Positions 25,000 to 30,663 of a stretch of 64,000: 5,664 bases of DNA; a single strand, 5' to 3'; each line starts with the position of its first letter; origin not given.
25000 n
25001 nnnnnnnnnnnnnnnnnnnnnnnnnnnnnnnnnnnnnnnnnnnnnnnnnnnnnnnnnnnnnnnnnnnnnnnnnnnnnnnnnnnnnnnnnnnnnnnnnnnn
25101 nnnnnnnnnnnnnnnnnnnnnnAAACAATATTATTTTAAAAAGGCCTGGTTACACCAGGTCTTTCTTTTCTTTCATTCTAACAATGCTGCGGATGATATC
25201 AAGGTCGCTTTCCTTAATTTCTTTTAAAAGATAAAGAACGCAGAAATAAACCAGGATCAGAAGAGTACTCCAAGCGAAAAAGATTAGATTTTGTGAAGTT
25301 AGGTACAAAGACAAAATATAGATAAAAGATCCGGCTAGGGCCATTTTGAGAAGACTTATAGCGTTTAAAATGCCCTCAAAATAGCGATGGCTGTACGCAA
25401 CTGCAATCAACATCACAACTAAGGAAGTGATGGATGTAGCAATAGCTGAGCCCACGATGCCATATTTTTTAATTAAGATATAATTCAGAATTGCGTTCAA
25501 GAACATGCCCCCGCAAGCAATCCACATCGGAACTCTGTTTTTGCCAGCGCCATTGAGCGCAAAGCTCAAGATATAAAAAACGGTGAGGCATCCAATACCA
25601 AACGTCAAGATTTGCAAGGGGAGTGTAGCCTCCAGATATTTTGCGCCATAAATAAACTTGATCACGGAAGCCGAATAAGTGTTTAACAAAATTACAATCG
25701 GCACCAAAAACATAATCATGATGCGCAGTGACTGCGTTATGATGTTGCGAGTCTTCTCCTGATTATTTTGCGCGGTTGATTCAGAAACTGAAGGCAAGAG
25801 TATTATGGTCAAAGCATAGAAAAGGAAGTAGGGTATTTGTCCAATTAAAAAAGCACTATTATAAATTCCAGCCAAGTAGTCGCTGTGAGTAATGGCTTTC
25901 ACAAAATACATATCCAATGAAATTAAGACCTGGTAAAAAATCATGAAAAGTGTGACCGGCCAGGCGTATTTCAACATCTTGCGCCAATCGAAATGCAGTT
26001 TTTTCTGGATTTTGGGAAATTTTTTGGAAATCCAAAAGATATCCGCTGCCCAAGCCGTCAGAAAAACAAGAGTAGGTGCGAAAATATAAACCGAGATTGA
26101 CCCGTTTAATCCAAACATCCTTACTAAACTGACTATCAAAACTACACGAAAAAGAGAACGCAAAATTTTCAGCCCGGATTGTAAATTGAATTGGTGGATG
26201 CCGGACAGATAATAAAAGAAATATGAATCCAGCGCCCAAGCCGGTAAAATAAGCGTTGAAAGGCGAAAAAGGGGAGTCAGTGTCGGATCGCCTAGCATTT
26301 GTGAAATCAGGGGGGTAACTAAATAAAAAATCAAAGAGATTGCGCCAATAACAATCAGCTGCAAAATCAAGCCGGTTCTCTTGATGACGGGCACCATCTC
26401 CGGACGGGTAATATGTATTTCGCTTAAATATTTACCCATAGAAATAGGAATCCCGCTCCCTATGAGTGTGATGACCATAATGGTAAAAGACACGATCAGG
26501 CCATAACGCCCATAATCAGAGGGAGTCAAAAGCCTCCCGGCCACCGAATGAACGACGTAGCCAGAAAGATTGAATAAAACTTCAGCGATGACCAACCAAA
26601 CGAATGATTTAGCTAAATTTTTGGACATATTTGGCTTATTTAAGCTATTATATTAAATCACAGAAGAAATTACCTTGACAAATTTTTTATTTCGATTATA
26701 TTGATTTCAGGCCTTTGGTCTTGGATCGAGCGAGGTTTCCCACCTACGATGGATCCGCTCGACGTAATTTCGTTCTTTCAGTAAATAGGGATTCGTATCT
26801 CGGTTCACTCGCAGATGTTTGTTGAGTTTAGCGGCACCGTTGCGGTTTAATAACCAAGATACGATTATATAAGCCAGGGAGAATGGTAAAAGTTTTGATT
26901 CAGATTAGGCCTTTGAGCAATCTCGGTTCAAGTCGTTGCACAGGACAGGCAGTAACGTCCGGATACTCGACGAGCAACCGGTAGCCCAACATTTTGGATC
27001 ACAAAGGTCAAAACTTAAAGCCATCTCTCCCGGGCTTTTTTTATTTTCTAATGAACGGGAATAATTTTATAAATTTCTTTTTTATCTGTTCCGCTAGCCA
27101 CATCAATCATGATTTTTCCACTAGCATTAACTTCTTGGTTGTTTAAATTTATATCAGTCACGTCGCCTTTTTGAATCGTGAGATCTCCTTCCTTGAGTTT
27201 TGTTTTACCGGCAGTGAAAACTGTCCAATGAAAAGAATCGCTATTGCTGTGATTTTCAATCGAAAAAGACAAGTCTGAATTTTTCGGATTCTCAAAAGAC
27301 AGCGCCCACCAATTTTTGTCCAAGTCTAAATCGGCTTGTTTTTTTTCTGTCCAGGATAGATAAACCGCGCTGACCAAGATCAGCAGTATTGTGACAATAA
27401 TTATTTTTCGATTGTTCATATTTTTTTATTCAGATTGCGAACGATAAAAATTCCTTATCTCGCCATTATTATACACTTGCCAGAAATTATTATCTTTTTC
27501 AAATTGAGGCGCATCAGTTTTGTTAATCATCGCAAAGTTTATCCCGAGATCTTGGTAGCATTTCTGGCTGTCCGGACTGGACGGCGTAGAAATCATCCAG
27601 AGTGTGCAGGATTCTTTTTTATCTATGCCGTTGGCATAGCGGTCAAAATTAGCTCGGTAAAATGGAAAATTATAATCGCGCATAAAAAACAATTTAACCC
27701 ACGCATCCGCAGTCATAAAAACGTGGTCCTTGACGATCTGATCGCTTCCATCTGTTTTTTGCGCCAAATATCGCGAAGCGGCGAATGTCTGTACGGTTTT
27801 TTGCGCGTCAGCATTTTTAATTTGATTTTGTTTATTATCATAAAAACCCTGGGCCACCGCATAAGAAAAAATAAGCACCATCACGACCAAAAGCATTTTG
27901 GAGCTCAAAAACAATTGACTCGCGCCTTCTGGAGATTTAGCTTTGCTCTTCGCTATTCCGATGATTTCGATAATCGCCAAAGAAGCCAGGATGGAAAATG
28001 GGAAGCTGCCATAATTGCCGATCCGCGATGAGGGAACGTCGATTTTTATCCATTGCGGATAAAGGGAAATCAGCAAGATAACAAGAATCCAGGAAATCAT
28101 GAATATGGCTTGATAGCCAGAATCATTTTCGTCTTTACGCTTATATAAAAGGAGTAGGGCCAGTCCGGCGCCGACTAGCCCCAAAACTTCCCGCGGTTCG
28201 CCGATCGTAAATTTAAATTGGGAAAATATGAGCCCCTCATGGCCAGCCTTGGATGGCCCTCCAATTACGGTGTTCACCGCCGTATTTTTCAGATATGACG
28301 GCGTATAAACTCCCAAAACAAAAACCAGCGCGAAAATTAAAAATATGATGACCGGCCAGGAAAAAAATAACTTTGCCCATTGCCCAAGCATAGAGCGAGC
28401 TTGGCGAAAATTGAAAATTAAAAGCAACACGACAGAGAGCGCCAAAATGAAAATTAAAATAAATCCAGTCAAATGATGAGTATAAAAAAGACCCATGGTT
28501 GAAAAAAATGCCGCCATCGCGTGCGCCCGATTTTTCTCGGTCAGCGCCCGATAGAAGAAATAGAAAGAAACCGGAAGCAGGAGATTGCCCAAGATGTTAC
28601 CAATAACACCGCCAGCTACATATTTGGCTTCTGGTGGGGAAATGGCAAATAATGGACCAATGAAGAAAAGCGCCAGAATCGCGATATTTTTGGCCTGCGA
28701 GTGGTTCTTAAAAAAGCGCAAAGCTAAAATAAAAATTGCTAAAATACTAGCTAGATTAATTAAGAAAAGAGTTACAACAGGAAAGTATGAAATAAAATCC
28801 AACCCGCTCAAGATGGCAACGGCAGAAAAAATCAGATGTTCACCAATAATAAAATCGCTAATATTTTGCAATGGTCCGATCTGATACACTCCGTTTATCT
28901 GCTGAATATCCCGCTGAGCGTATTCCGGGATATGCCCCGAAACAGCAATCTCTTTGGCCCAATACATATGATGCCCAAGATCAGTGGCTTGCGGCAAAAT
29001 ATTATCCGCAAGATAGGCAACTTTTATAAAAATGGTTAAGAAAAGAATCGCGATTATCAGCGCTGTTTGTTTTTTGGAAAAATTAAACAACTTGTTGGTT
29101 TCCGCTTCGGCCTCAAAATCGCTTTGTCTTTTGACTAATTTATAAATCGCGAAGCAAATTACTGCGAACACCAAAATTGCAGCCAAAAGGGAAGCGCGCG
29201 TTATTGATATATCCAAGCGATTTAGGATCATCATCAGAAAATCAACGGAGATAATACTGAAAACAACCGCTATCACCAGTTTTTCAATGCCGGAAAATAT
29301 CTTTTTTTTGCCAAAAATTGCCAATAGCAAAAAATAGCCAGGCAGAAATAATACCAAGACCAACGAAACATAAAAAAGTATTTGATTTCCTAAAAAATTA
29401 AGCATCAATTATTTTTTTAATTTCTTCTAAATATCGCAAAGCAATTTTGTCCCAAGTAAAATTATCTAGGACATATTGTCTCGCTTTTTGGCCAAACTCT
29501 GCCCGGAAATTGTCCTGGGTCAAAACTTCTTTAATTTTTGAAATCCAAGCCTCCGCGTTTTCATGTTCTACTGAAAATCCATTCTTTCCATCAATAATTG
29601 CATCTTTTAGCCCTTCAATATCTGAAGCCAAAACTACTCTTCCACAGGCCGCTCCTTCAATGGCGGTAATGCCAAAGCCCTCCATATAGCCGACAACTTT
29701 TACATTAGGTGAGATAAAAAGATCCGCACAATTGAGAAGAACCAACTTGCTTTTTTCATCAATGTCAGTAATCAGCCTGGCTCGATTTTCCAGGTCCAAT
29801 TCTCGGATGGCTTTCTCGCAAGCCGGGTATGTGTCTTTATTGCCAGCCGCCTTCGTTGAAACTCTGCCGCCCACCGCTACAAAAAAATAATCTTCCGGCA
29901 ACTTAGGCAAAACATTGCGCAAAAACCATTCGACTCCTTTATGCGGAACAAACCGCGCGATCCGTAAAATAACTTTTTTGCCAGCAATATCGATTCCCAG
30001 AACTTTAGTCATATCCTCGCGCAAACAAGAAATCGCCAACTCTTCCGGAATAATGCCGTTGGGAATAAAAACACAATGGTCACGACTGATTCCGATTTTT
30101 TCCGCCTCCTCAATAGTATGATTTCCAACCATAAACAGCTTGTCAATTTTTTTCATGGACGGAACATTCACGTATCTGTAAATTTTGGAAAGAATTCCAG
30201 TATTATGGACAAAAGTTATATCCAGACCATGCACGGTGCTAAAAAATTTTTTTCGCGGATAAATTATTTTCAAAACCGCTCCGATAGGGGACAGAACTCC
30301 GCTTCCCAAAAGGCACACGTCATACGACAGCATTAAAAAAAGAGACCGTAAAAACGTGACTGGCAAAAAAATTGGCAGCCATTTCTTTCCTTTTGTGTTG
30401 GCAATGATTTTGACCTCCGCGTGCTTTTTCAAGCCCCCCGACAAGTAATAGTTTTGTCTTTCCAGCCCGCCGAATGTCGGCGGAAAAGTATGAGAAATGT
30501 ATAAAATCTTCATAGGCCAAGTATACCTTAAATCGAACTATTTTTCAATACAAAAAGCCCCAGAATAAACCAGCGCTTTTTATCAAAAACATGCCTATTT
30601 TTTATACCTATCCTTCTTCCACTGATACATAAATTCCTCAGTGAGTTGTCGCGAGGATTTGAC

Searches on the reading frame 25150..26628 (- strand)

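Call 9: search_protein_families(library=pfam, proteins=[window:25150-26628:-], max_evalue=0.001)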
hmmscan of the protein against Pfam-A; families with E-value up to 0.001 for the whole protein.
window:25150-26628:- (492 aa): 4 families
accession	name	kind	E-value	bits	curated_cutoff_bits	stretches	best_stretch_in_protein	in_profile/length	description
PF01943.22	Polysacc_synt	-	1e-20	74.8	28.2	1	5-283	1-272/274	Polysaccharide biosynthesis protein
PF13440.11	Polysacc_synt_3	-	1.2e-15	58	23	1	32-334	4-291/293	Polysaccharide biosynthesis protein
PF03023.19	MurJ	-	2.3e-11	43.4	27.4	1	91-448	64-437/451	Lipid II flippase MurJ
PF01554.23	MatE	-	1.8e-05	24.9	24.9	1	224-384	1-161/161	MatE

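Call 39: search_protein_families(library=ncbifam, proteins=[window:25150-26628:-], max_evalue=0.00001)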
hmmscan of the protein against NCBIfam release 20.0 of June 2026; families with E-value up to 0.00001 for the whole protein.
window:25150-26628:- (492 aa): 4 families
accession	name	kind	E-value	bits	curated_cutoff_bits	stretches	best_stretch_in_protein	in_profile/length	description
TIGR01695.1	murJ_mviN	equivalog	7e-18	64.6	235.55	1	85-470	89-498/506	murein biosynthesis integral membrane protein MurJ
TIGR02900.1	spore_V_B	equivalog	5.7e-16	58.3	372.3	1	10-466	6-485/488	stage V sporulation protein B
TIGR00797.1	matE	subfamily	2.7e-12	46.3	147.4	1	224-422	1-201/396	MATE family efflux transporter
NF041801.1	MATE_SolL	equivalog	8e-06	24.9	780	1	216-407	20-217/458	solanimycin export family MATE transporter SolL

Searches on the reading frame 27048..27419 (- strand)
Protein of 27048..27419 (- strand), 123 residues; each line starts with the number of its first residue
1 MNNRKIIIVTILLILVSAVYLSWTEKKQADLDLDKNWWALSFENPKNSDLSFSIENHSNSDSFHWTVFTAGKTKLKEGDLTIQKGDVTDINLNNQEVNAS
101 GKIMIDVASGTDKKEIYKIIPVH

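Call 37: search_protein_families(library=pfam, proteins=[window:27048-27419:-], max_evalue=10)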
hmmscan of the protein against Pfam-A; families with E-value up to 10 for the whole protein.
window:27048-27419:- (123 aa): 4 families
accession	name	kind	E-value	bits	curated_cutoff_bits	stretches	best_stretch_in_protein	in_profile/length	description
PF12685.13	SpoIIIAH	-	0.0042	17.5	30.6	1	4-46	2-26/191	SpoIIIAH-like protein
PF21446.3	Gp34_trimer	-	0.12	13.3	27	1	42-105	6-70/116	Long-tail fiber proximal subunit, C-terminal, trimerization domain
PF14285.11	DUF4367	-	0.17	12.8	22.1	1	30-120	17-107/110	Domain of unknown function (DUF4367)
PF13567.11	DUF4131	-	0.26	11.4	31.6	1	86-113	89-116/165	Domain of unknown function (DUF4131)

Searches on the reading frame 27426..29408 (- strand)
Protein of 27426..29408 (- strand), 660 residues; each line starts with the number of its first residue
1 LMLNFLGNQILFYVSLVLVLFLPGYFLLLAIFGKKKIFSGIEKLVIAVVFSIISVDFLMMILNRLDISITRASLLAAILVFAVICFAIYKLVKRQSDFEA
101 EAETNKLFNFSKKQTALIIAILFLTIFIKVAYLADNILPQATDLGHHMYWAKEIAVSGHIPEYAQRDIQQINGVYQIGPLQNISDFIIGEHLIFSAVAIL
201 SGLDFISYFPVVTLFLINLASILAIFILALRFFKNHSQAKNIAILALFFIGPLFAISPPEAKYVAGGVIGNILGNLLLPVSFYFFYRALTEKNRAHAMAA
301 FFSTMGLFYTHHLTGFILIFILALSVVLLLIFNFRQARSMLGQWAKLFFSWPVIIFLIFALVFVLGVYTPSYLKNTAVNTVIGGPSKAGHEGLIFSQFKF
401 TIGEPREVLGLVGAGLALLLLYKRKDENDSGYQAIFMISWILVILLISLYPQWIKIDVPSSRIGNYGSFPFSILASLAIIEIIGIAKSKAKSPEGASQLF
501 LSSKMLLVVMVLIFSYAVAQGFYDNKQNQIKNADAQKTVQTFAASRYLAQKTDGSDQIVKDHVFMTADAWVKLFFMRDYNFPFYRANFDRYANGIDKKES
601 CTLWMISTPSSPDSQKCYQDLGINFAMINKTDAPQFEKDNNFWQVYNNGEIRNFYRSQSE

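Call 9: search_protein_families(library=pfam, proteins=[window:27426-29408:-], max_evalue=0.001)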
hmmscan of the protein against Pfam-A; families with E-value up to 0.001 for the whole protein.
window:27426-29408:- (660 aa): 2 families
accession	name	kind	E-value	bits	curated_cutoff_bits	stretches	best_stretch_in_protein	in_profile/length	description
PF20176.3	DUF6541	-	4.1e-16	58.8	29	1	17-528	1-496/646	Family of unknown function (DUF6541)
PF07760.16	DUF1616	-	3.4e-09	36.7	31.6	1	12-88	24-112/307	Protein of unknown function (DUF1616)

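Call 39: search_protein_families(library=ncbifam, proteins=[window:27426-29408:-], max_evalue=0.00001)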
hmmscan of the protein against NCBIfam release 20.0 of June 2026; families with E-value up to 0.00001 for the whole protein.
window:27426-29408:- (660 aa): 0 families

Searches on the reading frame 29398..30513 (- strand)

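Call 9: search_protein_families(library=pfam, proteins=[window:29398-30513:-], max_evalue=0.001)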
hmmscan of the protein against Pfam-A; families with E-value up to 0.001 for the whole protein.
window:29398-30513:- (371 aa): 4 families
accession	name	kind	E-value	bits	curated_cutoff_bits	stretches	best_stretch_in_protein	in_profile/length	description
PF00534.26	Glycos_transf_1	-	1e-25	90.7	26.4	1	178-346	14-171/172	Glycosyl transferases group 1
PF13692.12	Glyco_trans_1_4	-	2.3e-21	77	27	1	180-332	2-141/142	Glycosyl transferases group 1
PF13524.12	Glyco_trans_1_2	-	7.1e-07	29.7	25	1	282-362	65-143/144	Glycosyl transferase-like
PF13439.12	Glyco_transf_4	-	2e-06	28.4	28.5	1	37-157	46-169/170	Glycosyltransferase Family 4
